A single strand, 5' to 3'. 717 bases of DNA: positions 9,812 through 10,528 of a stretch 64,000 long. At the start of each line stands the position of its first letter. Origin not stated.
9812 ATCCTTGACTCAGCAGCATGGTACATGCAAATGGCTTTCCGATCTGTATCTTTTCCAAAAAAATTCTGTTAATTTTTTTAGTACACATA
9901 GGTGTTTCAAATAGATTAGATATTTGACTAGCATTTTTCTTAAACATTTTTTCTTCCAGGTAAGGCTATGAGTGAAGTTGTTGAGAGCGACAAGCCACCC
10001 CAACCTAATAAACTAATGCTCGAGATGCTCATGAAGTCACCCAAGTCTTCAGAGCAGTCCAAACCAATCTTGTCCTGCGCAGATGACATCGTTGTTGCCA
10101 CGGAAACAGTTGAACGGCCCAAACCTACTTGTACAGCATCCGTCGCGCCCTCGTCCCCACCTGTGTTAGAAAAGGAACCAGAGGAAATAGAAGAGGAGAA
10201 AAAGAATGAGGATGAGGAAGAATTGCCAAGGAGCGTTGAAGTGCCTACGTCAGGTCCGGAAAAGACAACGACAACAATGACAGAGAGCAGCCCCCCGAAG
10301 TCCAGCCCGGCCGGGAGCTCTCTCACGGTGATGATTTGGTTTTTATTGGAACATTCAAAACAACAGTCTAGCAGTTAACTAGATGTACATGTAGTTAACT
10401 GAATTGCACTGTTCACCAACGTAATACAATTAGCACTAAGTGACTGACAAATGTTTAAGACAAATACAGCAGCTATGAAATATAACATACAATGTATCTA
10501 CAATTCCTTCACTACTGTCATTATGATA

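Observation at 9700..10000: Tandem echo of an acceptor plus exon start (NCOA exon 8)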

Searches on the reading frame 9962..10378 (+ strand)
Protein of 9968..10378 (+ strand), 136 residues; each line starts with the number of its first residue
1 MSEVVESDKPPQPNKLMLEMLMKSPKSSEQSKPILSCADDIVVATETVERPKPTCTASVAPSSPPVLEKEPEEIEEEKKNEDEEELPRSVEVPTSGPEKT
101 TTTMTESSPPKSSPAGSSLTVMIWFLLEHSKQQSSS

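Call 8: find_homologous_proteins(query=window:9962-10327:+, max_evalue=0.001)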
Query seq(122 aa): 11 candidates shared short words with the query, none scored E <= 0.001.

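Call 9: search_protein_families(library=pfam, proteins=[window:9968-10378:+], max_evalue=0.01)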
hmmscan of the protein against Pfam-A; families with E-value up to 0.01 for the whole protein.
window:9968-10378:+ (136 aa): 0 families

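Call 37: search_protein_representatives(protein=window:9962-10327:+)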
Query: 122 residues. Proteins with E-value up to 0.001 (for the whole library): 4; up to 1e-10: 1; up to 1e-30: 1. The best 4 are listed.
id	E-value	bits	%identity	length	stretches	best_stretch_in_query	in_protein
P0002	4.5e-45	168.7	87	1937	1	1-122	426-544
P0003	2.1e-04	37.9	35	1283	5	64-114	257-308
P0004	4.1e-04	36.9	34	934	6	51-109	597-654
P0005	4.5e-04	36.8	32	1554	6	49-109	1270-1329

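Call 39: find_encoding_contigs(protein=P0002, flank=2000, max_places=4)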
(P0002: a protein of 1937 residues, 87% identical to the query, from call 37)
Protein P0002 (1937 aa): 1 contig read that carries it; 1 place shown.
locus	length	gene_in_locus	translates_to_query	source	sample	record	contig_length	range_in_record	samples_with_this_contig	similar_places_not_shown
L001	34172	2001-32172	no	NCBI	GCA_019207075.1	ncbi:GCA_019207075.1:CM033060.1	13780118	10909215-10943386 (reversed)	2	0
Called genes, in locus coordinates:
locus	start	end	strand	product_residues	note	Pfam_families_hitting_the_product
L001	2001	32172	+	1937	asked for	PF23172:bHLH_NCOA, PF14598:PAS_11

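Call 43: list_cluster_members(proteins=[P0002])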
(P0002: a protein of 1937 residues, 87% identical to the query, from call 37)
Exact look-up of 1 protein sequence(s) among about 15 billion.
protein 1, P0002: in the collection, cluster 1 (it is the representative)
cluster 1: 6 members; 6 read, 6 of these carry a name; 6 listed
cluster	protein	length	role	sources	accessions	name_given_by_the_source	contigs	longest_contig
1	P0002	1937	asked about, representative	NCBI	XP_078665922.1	uncharacterized protein LOC144908258 isoform X1 [Branchiostoma floridae x Branchiostoma ...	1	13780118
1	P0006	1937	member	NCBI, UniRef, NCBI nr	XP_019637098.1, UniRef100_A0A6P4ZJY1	PREDICTED: nuclear receptor coactivator 2-like [Branchiostoma belcheri] | Nuclear receptor coactivator 2-like n=1 Tax=Branchiostoma belcheri TaxID=7741 ...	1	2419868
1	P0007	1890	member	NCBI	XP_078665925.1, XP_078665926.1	uncharacterized protein LOC144908258 isoform X4 [Branchiostoma floridae x Branchiostoma ...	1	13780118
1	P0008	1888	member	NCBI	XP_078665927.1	uncharacterized protein LOC144908258 isoform X5 [Branchiostoma floridae x Branchiostoma ...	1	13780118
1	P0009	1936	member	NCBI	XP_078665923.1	uncharacterized protein LOC144908258 isoform X2 [Branchiostoma floridae x Branchiostoma ...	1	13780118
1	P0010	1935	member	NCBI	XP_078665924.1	uncharacterized protein LOC144908258 isoform X3 [Branchiostoma floridae x Branchiostoma ...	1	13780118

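Call 60: find_encoding_contigs(protein=P0006, flank=1000, max_places=3)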
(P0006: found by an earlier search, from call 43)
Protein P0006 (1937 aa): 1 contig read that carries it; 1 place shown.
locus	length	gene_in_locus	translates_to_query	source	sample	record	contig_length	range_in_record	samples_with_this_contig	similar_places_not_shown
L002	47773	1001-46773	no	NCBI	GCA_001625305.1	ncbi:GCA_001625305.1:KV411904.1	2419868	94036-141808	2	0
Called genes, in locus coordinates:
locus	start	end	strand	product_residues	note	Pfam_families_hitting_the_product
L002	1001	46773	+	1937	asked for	PF23172:bHLH_NCOA, PF14598:PAS_11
